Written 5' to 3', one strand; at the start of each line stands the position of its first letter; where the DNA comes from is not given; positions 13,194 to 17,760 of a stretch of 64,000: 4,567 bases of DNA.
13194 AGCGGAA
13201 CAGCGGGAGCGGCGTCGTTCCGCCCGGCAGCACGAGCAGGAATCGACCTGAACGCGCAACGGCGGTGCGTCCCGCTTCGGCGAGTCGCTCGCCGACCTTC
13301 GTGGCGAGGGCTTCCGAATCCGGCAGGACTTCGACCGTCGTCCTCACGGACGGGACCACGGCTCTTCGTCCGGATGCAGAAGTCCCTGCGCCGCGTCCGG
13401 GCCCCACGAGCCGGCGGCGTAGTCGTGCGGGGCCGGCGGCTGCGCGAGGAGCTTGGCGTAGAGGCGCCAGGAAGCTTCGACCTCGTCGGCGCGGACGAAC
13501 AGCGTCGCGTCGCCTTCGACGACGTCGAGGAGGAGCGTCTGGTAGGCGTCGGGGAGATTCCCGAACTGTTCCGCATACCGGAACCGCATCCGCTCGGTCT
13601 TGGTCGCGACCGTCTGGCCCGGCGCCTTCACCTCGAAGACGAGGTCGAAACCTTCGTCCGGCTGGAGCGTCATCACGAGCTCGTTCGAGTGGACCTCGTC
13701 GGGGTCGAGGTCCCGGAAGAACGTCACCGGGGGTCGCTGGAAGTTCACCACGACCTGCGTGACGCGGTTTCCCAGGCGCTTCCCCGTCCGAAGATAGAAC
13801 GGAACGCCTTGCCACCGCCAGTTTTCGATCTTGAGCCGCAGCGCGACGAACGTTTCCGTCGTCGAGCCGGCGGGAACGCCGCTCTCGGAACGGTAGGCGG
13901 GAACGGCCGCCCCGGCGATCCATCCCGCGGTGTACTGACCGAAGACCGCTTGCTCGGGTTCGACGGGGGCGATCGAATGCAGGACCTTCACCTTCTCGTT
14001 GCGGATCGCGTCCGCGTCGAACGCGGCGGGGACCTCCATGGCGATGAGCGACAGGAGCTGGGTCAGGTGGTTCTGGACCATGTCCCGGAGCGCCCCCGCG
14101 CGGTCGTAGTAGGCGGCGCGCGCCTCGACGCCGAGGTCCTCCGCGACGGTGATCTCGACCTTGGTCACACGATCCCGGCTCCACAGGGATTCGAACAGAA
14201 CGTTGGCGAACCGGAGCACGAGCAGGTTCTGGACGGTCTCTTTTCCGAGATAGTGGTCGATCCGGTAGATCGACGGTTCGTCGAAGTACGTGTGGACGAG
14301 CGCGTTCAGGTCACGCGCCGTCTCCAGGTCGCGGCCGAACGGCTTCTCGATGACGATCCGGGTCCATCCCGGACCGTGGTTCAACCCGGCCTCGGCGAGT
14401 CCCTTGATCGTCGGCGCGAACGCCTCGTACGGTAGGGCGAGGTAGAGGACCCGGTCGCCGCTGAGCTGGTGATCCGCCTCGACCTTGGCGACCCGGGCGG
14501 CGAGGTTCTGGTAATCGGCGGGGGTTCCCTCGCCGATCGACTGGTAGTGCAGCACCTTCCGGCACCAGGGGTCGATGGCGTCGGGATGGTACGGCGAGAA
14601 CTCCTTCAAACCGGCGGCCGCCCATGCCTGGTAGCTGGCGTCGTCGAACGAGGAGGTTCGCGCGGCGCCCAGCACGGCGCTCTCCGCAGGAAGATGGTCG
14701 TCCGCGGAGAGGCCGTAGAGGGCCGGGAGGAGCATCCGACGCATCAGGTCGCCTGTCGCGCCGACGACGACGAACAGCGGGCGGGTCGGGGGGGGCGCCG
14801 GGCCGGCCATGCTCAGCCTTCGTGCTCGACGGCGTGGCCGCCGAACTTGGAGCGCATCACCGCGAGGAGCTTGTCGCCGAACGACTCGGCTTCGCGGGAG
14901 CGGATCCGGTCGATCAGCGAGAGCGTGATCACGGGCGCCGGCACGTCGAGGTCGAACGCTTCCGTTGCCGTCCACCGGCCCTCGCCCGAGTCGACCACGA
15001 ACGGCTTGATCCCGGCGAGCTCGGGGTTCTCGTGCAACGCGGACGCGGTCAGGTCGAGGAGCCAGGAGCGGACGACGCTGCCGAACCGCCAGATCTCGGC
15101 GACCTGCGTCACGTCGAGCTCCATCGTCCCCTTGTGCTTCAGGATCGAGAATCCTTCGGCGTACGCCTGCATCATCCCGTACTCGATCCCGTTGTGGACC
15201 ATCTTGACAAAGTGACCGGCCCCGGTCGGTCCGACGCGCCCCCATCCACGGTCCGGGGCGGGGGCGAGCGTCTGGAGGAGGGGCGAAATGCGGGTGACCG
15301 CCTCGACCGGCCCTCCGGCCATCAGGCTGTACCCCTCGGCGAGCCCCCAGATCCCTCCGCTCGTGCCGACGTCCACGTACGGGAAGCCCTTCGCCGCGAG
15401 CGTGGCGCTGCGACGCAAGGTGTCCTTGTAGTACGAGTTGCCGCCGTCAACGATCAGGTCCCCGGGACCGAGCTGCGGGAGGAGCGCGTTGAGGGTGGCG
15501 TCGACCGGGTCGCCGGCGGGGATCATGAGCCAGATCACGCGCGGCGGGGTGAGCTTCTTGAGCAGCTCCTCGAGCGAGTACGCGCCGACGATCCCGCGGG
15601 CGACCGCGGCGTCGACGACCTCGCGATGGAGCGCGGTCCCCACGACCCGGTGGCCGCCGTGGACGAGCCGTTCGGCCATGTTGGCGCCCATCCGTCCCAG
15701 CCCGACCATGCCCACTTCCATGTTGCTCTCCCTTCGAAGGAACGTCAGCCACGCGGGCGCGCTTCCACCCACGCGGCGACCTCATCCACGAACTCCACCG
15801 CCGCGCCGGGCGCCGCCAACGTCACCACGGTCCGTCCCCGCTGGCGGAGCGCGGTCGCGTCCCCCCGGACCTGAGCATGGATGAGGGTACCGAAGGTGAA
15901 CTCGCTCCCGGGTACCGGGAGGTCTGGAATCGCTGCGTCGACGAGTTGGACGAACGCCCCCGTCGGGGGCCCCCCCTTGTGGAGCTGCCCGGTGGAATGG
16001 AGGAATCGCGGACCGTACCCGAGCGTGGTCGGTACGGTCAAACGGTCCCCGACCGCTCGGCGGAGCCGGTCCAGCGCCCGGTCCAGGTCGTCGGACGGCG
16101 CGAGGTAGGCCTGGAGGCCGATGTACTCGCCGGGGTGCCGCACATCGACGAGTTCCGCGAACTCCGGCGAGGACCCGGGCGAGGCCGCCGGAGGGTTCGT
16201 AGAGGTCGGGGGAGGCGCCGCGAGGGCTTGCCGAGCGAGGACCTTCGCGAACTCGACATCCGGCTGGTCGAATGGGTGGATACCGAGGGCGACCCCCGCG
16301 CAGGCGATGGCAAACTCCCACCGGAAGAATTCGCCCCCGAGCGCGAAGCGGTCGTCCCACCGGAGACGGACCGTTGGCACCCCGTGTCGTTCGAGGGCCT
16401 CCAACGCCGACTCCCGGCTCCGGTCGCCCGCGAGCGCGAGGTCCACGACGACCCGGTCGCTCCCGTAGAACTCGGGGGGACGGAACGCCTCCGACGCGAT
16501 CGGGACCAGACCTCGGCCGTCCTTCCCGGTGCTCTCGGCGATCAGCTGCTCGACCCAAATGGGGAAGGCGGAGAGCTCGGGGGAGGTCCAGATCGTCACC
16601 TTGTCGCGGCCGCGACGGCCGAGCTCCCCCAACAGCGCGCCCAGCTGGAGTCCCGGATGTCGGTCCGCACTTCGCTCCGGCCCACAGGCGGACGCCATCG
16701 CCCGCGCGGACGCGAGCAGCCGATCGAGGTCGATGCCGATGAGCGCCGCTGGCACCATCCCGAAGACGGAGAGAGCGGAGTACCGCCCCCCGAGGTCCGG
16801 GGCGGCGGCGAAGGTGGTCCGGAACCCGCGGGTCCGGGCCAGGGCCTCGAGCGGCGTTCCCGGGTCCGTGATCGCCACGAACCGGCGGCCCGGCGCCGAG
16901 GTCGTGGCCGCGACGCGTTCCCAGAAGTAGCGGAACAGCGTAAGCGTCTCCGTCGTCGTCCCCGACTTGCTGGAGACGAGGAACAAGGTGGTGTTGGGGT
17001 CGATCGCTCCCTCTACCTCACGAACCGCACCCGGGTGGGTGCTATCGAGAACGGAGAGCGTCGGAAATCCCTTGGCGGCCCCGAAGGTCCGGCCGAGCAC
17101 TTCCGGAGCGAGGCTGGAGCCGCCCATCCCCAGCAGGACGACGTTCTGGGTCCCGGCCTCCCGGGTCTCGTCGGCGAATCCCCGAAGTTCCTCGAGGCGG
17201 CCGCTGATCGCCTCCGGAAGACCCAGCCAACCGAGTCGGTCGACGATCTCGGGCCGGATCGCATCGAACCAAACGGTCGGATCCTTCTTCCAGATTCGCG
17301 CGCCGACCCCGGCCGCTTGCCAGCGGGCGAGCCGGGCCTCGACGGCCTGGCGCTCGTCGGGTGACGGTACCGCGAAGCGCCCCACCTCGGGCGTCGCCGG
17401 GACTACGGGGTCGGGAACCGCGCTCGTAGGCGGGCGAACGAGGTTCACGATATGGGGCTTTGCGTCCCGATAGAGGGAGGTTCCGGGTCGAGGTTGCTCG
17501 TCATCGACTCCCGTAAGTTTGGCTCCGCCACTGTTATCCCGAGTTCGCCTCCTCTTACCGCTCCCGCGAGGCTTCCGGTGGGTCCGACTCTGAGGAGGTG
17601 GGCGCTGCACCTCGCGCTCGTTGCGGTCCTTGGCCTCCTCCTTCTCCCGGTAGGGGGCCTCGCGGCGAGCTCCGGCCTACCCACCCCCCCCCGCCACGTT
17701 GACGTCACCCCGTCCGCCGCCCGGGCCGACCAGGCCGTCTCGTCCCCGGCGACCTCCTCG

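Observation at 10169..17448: Canonical bacterial-type oxidative pentose-phosphate operon (pgi-gnd-zwf-pgl) fused to a glucoamylase gene in an archaeal context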

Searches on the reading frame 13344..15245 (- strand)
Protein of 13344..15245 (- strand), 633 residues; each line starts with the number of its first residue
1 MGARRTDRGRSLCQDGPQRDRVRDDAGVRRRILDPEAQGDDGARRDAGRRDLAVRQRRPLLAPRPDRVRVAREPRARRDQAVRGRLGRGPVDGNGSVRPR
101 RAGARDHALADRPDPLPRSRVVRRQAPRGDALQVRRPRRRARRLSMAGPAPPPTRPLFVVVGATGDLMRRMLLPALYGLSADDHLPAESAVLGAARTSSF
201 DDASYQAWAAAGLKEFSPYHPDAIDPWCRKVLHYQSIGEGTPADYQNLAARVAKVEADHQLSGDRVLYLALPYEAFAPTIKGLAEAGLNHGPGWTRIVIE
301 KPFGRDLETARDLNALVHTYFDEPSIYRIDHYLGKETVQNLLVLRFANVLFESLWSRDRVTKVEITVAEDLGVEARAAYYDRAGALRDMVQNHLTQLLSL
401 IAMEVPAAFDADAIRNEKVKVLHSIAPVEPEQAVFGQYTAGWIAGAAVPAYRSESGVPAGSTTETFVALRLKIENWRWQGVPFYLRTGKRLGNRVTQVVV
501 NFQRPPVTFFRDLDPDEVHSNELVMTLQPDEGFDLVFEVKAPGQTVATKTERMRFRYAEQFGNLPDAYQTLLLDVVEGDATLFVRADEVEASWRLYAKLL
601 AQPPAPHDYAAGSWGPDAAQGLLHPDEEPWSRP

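Call 6: search_protein_families(library=pfam, proteins=[window:13344-15245:-])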
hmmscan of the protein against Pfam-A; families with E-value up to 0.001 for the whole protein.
window:13344-15245:- (633 aa): 2 families
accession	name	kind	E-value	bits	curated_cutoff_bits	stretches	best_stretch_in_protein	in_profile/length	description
PF02781.21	G6PD_C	-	3e-112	374.9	27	1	342-630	1-295/296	Glucose-6-phosphate dehydrogenase, C-terminal domain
PF00479.28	G6PD_N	-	4.2e-50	171.4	22.1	1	159-340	1-183/183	Glucose-6-phosphate dehydrogenase, NAD binding domain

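Call 7: search_protein_families(library=ncbifam, proteins=[window:13344-15245:-])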
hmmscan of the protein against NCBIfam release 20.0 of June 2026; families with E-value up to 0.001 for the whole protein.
window:13344-15245:- (633 aa): 3 families
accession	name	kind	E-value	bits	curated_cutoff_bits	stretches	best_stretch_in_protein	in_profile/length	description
TIGR00871.1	zwf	equivalog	1.4e-166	555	400.6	1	157-632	4-485/486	glucose-6-phosphate dehydrogenase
NF009492.0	PRK12853.1-3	equivalog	5.4e-120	401.5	428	1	157-626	11-467/472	glucose-6-phosphate dehydrogenase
NF004331.0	PRK05722.2-1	equivalog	8e-57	193.4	622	1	159-503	7-325/425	glucose-6-phosphate dehydrogenase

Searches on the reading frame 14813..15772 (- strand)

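Call 6: search_protein_families(library=pfam, proteins=[window:14813-15772:-])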
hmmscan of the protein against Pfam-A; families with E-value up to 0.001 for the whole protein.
window:14813-15772:- (319 aa): 3 families
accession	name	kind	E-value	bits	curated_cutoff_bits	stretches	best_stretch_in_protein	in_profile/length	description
PF03446.21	NAD_binding_2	-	3.4e-39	134.9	21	1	19-170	1-153/161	NAD binding domain of 6-phosphogluconate dehydrogenase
PF00393.24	6PGD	-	5.1e-23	82.3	27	1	186-296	1-117/290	6-phosphogluconate dehydrogenase, C-terminal domain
PF02826.25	2-Hacid_dh_C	-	8.8e-05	22.4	25.1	1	16-74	35-92/178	D-isomer specific 2-hydroxyacid dehydrogenase, NAD binding domain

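Call 7: search_protein_families(library=ncbifam, proteins=[window:14813-15772:-])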
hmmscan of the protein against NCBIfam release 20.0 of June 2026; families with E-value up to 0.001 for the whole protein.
window:14813-15772:- (319 aa): 11 families
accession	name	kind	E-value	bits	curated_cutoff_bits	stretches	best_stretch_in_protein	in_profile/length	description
NF007161.0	PRK09599.1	subfamily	6.4e-130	432.8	271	1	18-318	1-301/302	NADP-dependent phosphogluconate dehydrogenase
TIGR00872.1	gnd_rel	equivalog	3.5e-107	358.1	297.2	1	18-317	1-297/299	phosphogluconate dehydrogenase (NAD(+)-dependent, decarboxylating)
NF006765.0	PRK09287.1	equivalog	5.4e-69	233.3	413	1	17-295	3-294/476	NADP-dependent phosphogluconate dehydrogenase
TIGR00873.1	gnd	equivalog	2e-64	218.1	426.7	1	19-293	1-287/467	decarboxylating NADP(+)-dependent phosphogluconate dehydrogenase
TIGR01692.1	HIBADH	equivalog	1.5e-18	67.1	291.6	1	23-237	2-209/288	3-hydroxyisobutyrate dehydrogenase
TIGR01505.1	tartro_sem_red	equivalog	7.1e-18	64.8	340.75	1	20-224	2-203/291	2-hydroxy-3-oxopropionate reductase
NF043037.1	ThreonDh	equivalog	2.4e-13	50.2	350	1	17-215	2-198/297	L-threonate dehydrogenase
NF008592.0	PRK11559.1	equivalog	3.5e-13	49.5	397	1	17-214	2-196/296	2-hydroxy-3-oxopropionate reductase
NF012005.0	PRK15461.1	equivalog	1.2e-11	44.3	348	1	20-206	4-187/298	sulfolactaldehyde 3-reductase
NF011633.0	PRK15059.1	equivalog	3.4e-09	36.3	451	1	18-206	1-185/292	2-hydroxy-3-oxopropionate reductase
NF005650.0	PRK07417.1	equivalog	8.1e-07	28.6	290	1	18-111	2-92/281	prephenate/arogenate dehydrogenase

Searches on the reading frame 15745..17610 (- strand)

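Call 6: search_protein_families(library=pfam, proteins=[window:15745-17610:-])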
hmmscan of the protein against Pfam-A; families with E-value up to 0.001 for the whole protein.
window:15745-17610:- (621 aa): 1 family
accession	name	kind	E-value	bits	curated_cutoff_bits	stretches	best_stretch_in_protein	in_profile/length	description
PF00342.24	PGI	-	8.6e-16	58.1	22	1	154-363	96-308/486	Phosphoglucose isomerase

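Call 7: search_protein_families(library=ncbifam, proteins=[window:15745-17610:-])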
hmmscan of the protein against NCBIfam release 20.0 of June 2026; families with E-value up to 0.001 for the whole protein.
window:15745-17610:- (621 aa): 8 families
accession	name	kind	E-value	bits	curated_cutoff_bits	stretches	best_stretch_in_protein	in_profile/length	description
NF007080.0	PRK09533.1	equivalog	5.5e-182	607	712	2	84-472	389-777/949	bifunctional transaldolase/phosoglucose isomerase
NF003016.0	PRK03868.1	equivalog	2.2e-38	132.2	487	1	115-364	20-264/410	glucose-6-phosphate isomerase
NF010697.0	PRK14097.1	equivalog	4e-29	101.5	443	2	124-373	43-304/448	glucose-6-phosphate isomerase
NF010696.0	PRK14096.1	equivalog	8.2e-26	90.6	671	1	153-364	113-327/528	glucose-6-phosphate isomerase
NF040629.1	PGI_Meth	equivalog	1.4e-21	77.1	350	1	152-373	59-275/396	glucose-6-phosphate isomerase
NF001211.0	PRK00179.1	equivalog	2.6e-19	69.1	492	1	153-364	145-360/544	glucose-6-phosphate isomerase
NF010695.0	PRK14095.1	equivalog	1.1e-17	63.9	703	1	153-363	150-361/536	glucose-6-phosphate isomerase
TIGR02128.1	G6PI_arch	equivalog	6.3e-06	25.3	213.9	1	148-265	17-116/308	bifunctional phosphoglucose/phosphomannose isomerase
